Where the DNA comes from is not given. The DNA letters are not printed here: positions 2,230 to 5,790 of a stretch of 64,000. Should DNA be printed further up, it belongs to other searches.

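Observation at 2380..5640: Full-length TonB-dependent-receptor/SusC-like outer-membrane protein encoded in a phage moron-like cassette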

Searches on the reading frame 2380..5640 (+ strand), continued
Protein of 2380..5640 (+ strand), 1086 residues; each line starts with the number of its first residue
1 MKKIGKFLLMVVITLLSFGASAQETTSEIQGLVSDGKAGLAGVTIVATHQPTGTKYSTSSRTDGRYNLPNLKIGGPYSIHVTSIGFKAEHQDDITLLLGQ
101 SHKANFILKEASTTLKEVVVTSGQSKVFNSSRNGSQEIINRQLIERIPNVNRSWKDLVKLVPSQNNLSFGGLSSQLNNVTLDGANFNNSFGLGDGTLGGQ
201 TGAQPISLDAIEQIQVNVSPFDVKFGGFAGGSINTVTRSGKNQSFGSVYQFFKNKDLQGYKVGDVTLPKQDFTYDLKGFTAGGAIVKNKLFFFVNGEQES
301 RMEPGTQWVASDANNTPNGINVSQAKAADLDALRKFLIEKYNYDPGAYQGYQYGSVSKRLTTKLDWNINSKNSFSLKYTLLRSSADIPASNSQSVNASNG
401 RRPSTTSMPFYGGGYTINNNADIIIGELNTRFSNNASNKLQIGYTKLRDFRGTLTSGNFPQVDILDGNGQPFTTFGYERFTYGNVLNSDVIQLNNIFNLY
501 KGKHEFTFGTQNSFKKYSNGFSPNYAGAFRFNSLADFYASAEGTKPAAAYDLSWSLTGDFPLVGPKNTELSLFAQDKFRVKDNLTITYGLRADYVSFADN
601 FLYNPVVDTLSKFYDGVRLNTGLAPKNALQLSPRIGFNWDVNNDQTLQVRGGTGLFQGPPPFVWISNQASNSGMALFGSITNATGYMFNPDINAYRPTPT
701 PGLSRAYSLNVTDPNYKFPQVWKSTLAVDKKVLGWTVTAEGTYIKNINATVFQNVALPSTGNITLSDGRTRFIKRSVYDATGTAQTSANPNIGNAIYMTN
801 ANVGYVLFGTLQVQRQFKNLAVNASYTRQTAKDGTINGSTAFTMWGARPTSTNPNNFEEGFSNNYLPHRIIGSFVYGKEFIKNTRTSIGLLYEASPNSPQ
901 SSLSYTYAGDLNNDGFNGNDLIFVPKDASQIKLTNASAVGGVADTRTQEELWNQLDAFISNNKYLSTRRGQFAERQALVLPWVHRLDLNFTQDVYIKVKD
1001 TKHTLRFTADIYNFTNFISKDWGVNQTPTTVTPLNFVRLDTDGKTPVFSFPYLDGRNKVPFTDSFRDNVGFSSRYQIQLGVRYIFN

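Call 43: search_protein_families(library=pfam, proteins=[L097:564-1412:+, L097:1423-3648:-, L097:3661-4008:-, L097:8006-8311:+, L097:8345-8908:+, L097:8905-9552:+, L097:12057-13307:+, L097:13310-13978:+, L097:13980-14735:+, L097:14744-15688:+], max_evalue=0.001)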
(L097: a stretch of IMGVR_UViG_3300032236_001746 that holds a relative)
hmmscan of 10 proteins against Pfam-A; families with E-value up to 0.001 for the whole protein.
L097:564-1412:+ (282 aa): 2 families
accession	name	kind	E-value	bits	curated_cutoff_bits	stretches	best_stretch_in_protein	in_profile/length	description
PF01471.23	PG_binding_1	-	1.5e-11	44.8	23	1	9-58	2-57/57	Putative peptidoglycan binding domain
PF00182.24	Glyco_hydro_19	-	4e-07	30.5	25.5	1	159-240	76-157/232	Chitinase class I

L097:1423-3648:- (741 aa): 0 families

L097:3661-4008:- (115 aa): 0 families

L097:8006-8311:+ (101 aa): 0 families

L097:8345-8908:+ (187 aa): 1 family
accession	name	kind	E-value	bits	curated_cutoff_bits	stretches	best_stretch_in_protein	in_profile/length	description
PF13521.12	AAA_28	-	5.6e-09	36.9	27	1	10-167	2-154/164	AAA domain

L097:8905-9552:+ (215 aa): 1 family
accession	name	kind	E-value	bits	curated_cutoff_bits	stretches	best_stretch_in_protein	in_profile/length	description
PF01223.29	Endonuclease_NS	-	5.3e-37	128.1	23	1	23-214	15-216/223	DNA/RNA non-specific endonuclease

L097:12057-13307:+ (416 aa): 2 families
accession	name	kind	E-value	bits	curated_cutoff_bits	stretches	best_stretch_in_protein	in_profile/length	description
PF11397.14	GlcNAc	-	2.1e-74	251.6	21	2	62-298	100-351/352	Glycosyltransferase (GlcNAc)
PF00535.33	Glycos_transf_2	-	0.00088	19.7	23.3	0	20-115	11-106/168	Glycosyl transferase family 2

L097:13310-13978:+ (222 aa): 2 families
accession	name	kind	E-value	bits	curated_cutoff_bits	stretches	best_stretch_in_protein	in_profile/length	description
PF02709.20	Glyco_transf_7C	-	1.2e-07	31.7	23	1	142-195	8-59/78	N-terminal domain of galactosyltransferase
PF10111.15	Glyco_tranf_2_2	-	7.5e-05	22.8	27.3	0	70-198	67-206/276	Glycosyltransferase like family 2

L097:13980-14735:+ (251 aa): 1 family
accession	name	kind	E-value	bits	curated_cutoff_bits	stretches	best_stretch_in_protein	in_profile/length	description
PF00535.33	Glycos_transf_2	-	0.00018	22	23.3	1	6-98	2-90/168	Glycosyl transferase family 2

L097:14744-15688:+ (314 aa): 1 family
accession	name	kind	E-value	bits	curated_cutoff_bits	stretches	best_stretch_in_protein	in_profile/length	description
PF00852.26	Glyco_transf_10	-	1.2e-11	45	23.9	1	156-287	19-138/182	Glycosyltransferase family 10 (fucosyltransferase) C-term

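Call 48: search_protein_families(library=pfam, proteins=[L098:3275-4180:-, L098:4242-5075:+, L098:5068-6270:+, L098:9733-10632:+, L098:10674-11945:+, L099:7160-7987:+, L099:8052-9326:+, L099:13325-14452:-, L099:15409-16629:+, L099:16610-17770:+], max_evalue=0.001)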
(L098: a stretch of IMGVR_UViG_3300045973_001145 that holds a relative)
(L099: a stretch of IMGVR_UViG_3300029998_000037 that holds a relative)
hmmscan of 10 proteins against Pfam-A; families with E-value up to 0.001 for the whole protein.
L098:3275-4180:- (301 aa): 0 families

L098:4242-5075:+ (277 aa): 0 families

L098:5068-6270:+ (400 aa): 4 families
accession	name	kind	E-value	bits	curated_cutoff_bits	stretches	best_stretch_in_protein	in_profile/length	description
PF00534.26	Glycos_transf_1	-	4.1e-12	46.4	26.4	1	202-326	13-132/172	Glycosyl transferases group 1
PF13692.12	Glyco_trans_1_4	-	2.5e-11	44.5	27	1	206-323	3-113/142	Glycosyl transferases group 1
PF20706.3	GT4-conflict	-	2.8e-07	30.3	26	1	201-391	194-383/385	Family 4 Glycosyltransferase in conflict systems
PF13524.12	Glyco_trans_1_2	-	0.00018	21.9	25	1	266-317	26-81/144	Glycosyl transferase-like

L098:9733-10632:+ (299 aa): 0 families

L098:10674-11945:+ (423 aa): 3 families
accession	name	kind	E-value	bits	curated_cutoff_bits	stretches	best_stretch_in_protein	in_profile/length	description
PF02773.21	S-AdoMet_synt_C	-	1.2e-60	203.8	25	1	241-375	1-135/138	S-adenosylmethionine synthetase, C-terminal domain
PF00438.25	S-AdoMet_synt_N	-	6.1e-44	149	33.1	1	3-100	1-98/99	S-adenosylmethionine synthetase, N-terminal domain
PF02772.21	S-AdoMet_synt_M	-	1.3e-40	138.7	29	1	115-239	2-120/120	S-adenosylmethionine synthetase, central domain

L099:7160-7987:+ (275 aa): 0 families

L099:8052-9326:+ (424 aa): 4 families
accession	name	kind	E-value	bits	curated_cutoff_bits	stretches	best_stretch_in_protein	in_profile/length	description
PF00534.26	Glycos_transf_1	-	3.8e-10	40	26.4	1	227-349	14-131/172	Glycosyl transferases group 1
PF13692.12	Glyco_trans_1_4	-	5.5e-10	40.1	27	1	230-347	3-113/142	Glycosyl transferases group 1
PF20706.3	GT4-conflict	-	0.00071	19.1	26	1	226-415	195-383/385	Family 4 Glycosyltransferase in conflict systems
PF13524.12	Glyco_trans_1_2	-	0.00091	19.6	25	0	291-341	27-81/144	Glycosyl transferase-like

L099:13325-14452:- (375 aa): 1 family
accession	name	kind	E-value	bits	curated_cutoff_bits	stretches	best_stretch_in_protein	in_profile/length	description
PF24308.1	DUF7487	-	1.6e-26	94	27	2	215-352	68-215/220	Family of unknown function (DUF7487)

L099:15409-16629:+ (406 aa): 0 families

L099:16610-17770:+ (386 aa): 0 families

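Call 49: search_protein_families(library=phrogs, proteins=[L098:3275-4180:-, L098:4242-5075:+, L098:5068-6270:+, L098:9733-10632:+, L098:10674-11945:+, L099:7160-7987:+, L099:8052-9326:+, L099:13325-14452:-, L099:15409-16629:+, L099:16610-17770:+], max_evalue=0.001)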
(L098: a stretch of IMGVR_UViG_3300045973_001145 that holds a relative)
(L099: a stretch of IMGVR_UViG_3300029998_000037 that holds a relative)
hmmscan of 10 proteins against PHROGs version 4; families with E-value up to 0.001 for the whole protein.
L098:3275-4180:- (301 aa): 0 families

L098:4242-5075:+ (277 aa): 0 families

L098:5068-6270:+ (400 aa): 2 families
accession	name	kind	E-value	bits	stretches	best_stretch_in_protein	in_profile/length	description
phrog_2170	-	moron, auxiliary metabolic gene and host takeover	3.5e-36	126.1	1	117-399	94-371/374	glycosyltransferase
phrog_4356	-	moron, auxiliary metabolic gene and host takeover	6.3e-16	59.5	1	96-364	21-272/307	glycosyltransferase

L098:9733-10632:+ (299 aa): 0 families

L098:10674-11945:+ (423 aa): 1 family
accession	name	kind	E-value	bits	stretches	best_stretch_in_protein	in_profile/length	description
phrog_1569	-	unknown function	8.8e-127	424.3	1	5-373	2-341/346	-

L099:7160-7987:+ (275 aa): 0 families

L099:8052-9326:+ (424 aa): 2 families
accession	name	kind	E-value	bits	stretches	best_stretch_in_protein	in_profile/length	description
phrog_2170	-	moron, auxiliary metabolic gene and host takeover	3.4e-33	116.2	1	140-423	92-371/374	glycosyltransferase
phrog_4356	-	moron, auxiliary metabolic gene and host takeover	9.2e-14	52.4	1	163-385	77-269/307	glycosyltransferase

L099:13325-14452:- (375 aa): 3 families
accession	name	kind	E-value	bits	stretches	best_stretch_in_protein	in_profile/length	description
phrog_12131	-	DNA, RNA and nucleotide metabolism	8.9e-12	45.7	1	1-177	1-182/313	homing endonuclease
phrog_15137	-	DNA, RNA and nucleotide metabolism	5.5e-10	40.2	1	148-374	16-231/236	endonuclease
phrog_3339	-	DNA, RNA and nucleotide metabolism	7.4e-09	36.2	1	213-318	136-236/536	homing endonuclease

L099:15409-16629:+ (406 aa): 0 families

L099:16610-17770:+ (386 aa): 0 families

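Call 69: predict_structure(alignment_id=A2)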
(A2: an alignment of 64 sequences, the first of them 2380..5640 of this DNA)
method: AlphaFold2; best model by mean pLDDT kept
length: 1086 residues; sequences in the alignment: 64
mean_pLDDT: 88.1   pTM: 0.84
mean pLDDT of the five models: 88.1, 86.4, 85.4, 84.9, 83.5
residues with pLDDT >= 90: 618; 70-90: 406; 50-70: 40; < 50: 22
segments of 3 or more residues with pLDDT < 50: 14-22, 113-123
pLDDT, mean of each block of 10 residues (from residue 1): 66 43 69 87 92 91 90 89 87 87 86 39 60 86 85 86 87 88 82 81 89 92 90 91 94 93 84 94 94 96 88 74 89 97 94 95 94 94 94 73 89 95 94 91 94 91 91 94 93 93 93 92 92 96 95 87 89 94 92 91 87 90 90 95 90 94 85 81 92 87 75 93 96 93 95 92 91 87 66 90 94 90 94 80 86 88 90 90 89 78 86 89 95 88 90 94 93 92 93 89 93 94 90 93 94 83 84 91 93
secondary structure, 60 per line:
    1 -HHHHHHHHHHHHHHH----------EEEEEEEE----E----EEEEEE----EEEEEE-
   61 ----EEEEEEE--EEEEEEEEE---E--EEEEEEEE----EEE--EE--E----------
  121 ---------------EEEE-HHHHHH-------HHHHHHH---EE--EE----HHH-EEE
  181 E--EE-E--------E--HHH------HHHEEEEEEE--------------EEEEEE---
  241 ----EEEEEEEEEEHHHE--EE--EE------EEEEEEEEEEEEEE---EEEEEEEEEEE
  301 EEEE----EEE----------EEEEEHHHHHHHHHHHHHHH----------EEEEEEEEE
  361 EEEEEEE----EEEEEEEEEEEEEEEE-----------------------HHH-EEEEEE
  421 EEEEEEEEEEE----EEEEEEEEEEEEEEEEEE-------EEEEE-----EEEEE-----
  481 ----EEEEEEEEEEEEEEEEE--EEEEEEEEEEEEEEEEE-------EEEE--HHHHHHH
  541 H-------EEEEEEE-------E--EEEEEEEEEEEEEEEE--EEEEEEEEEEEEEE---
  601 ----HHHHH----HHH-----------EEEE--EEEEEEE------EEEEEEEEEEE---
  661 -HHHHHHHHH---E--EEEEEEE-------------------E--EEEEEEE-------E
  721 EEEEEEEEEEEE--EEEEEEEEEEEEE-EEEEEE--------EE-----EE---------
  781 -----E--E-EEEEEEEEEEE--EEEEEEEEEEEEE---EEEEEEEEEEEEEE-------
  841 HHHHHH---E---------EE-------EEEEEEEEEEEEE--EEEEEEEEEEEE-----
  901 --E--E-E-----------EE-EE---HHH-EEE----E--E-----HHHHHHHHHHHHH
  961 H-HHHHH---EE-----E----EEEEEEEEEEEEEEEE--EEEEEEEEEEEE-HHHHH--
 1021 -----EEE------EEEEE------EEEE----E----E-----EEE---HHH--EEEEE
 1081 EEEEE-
elements in order (helices of 4 or more, strands of 3 or more residues): H2-16 E27-34 E44-49 E54-59 E65-71 E74-82 E89-96 E101-103 E136-139 H141-146 H154-160 E178-181 E211-217 E232-237 E245-254 E273-286 E290-304 E309-311 E322-326 H327-341 E352-367 E372-387 E415-431 E436-453 E461-465 E471-475 E485-501 E504-520 E528-531 H534-541 E549-555 E566-581 E584-597 H605-609 E628-631 E634-640 E647-657 H662-670 E677-683 E706-712 E720-732 E735-747 E749-754 E791-801 E804-816 E820-833 H841-846 E869-881 E884-895 E932-934 H948-961 H963-967 E983-998 E1001-1012 H1014-1018 E1026-1028 E1035-1039 E1046-1049 E1065-1067 E1076-1085
